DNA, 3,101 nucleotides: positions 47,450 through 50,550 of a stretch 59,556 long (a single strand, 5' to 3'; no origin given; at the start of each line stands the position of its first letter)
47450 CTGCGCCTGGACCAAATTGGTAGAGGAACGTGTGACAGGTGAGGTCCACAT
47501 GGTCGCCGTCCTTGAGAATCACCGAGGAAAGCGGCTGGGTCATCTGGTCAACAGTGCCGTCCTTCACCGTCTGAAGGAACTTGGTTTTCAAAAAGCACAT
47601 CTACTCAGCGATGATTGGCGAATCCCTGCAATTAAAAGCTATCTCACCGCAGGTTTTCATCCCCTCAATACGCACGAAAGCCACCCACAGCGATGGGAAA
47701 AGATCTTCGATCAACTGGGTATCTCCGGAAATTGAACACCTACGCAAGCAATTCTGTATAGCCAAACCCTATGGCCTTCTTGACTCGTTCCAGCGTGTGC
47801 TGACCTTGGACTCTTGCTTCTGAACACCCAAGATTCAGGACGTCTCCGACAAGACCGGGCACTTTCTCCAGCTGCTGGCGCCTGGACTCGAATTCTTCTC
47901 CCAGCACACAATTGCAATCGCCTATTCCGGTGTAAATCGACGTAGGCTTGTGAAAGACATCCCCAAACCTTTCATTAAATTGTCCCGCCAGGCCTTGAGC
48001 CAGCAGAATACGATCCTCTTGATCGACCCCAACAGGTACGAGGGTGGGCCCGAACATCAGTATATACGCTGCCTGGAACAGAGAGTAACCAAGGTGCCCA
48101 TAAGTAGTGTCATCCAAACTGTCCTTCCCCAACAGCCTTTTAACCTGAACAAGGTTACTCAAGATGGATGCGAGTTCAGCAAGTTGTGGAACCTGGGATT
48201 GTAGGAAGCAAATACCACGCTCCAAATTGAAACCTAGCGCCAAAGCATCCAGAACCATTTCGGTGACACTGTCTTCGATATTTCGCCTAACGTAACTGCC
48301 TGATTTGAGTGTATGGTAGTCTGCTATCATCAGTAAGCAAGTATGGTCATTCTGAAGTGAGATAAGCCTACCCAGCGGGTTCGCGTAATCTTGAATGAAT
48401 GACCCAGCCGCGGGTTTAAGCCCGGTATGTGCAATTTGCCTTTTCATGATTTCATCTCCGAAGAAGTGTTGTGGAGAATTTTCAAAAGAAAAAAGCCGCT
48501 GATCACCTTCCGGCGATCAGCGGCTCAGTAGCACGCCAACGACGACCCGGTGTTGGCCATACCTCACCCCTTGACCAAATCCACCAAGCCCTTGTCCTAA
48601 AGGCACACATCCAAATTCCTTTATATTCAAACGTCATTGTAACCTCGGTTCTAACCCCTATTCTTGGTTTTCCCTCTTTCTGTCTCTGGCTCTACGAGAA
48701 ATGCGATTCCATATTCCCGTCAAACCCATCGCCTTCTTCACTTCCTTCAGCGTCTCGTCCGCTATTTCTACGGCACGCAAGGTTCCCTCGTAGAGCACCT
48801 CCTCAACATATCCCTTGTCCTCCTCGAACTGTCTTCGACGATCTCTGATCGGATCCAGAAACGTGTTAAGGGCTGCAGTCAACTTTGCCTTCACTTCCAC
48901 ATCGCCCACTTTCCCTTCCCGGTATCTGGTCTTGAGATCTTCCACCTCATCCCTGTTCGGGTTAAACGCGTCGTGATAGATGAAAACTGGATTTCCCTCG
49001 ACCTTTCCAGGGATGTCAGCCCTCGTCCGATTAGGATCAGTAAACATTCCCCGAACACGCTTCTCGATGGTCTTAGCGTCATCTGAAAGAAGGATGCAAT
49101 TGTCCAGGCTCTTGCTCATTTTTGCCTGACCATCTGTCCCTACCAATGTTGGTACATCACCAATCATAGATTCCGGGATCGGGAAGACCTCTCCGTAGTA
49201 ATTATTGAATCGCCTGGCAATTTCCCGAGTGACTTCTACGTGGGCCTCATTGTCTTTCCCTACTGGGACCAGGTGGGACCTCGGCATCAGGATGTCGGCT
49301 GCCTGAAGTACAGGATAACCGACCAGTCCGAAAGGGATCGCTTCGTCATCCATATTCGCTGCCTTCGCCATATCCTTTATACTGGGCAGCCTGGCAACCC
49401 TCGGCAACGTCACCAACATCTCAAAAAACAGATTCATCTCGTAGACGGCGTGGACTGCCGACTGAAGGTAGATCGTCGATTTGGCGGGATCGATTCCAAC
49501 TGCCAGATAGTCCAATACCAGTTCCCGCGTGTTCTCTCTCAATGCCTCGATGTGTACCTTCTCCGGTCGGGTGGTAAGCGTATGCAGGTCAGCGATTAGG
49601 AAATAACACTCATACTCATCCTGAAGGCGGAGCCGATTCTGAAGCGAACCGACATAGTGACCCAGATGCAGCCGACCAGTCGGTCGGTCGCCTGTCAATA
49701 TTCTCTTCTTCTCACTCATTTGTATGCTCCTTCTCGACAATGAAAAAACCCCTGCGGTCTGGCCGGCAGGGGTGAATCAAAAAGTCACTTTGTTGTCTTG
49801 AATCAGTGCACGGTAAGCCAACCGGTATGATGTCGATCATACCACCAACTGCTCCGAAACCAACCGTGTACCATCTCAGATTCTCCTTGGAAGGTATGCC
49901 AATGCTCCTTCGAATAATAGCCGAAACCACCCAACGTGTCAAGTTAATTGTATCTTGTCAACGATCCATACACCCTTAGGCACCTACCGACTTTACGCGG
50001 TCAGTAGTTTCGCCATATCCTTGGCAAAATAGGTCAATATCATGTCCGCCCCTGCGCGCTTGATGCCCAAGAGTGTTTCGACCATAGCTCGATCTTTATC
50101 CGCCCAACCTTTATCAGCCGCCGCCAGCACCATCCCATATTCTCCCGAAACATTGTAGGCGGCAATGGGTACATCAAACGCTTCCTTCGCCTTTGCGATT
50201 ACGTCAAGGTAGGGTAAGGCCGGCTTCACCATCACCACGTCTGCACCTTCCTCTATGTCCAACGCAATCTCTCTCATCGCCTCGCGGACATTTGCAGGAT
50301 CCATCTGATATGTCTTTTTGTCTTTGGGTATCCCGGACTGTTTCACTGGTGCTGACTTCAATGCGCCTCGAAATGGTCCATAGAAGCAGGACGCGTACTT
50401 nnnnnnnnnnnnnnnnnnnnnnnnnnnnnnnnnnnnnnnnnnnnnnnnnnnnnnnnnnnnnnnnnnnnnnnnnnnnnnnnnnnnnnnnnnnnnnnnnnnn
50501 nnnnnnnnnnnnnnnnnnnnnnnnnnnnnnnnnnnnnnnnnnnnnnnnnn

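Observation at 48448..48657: Second Trp-rich leader ORF (35 codons, WWIW plus two more W) whose stop codon sits in the loop of a strong terminator just upstream of the TrpRS-like paralog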

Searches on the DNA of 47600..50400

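Call 4: search_rna_families(source=window, start=47600, end=50400, threshold=evalue, max_evalue=10, show_alignments=4)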
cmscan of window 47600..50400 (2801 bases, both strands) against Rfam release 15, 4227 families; matches with E-value up to 10: 4.
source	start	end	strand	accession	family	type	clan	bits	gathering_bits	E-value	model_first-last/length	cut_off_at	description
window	48489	48569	-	RF02241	Xoo2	Gene; sRNA;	-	24.6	45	0.068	1-78/78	no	Xanthomonadaceae sRNA Xoo2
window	48865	48958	-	RF01932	bxd_4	Gene; lncRNA;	-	17.7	40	5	1-106/106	no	Bithoraxoid conserved region 4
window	48415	48529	+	RF02901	AaHKsRNA41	Gene; sRNA;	-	15.1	97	2.6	1-187/187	no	Aggregatibacter sRNA 41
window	48488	48610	-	RF02883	BcKCsr2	Gene; sRNA;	-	14.5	40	4.3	1-129/129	no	Burkholderia sRNA 2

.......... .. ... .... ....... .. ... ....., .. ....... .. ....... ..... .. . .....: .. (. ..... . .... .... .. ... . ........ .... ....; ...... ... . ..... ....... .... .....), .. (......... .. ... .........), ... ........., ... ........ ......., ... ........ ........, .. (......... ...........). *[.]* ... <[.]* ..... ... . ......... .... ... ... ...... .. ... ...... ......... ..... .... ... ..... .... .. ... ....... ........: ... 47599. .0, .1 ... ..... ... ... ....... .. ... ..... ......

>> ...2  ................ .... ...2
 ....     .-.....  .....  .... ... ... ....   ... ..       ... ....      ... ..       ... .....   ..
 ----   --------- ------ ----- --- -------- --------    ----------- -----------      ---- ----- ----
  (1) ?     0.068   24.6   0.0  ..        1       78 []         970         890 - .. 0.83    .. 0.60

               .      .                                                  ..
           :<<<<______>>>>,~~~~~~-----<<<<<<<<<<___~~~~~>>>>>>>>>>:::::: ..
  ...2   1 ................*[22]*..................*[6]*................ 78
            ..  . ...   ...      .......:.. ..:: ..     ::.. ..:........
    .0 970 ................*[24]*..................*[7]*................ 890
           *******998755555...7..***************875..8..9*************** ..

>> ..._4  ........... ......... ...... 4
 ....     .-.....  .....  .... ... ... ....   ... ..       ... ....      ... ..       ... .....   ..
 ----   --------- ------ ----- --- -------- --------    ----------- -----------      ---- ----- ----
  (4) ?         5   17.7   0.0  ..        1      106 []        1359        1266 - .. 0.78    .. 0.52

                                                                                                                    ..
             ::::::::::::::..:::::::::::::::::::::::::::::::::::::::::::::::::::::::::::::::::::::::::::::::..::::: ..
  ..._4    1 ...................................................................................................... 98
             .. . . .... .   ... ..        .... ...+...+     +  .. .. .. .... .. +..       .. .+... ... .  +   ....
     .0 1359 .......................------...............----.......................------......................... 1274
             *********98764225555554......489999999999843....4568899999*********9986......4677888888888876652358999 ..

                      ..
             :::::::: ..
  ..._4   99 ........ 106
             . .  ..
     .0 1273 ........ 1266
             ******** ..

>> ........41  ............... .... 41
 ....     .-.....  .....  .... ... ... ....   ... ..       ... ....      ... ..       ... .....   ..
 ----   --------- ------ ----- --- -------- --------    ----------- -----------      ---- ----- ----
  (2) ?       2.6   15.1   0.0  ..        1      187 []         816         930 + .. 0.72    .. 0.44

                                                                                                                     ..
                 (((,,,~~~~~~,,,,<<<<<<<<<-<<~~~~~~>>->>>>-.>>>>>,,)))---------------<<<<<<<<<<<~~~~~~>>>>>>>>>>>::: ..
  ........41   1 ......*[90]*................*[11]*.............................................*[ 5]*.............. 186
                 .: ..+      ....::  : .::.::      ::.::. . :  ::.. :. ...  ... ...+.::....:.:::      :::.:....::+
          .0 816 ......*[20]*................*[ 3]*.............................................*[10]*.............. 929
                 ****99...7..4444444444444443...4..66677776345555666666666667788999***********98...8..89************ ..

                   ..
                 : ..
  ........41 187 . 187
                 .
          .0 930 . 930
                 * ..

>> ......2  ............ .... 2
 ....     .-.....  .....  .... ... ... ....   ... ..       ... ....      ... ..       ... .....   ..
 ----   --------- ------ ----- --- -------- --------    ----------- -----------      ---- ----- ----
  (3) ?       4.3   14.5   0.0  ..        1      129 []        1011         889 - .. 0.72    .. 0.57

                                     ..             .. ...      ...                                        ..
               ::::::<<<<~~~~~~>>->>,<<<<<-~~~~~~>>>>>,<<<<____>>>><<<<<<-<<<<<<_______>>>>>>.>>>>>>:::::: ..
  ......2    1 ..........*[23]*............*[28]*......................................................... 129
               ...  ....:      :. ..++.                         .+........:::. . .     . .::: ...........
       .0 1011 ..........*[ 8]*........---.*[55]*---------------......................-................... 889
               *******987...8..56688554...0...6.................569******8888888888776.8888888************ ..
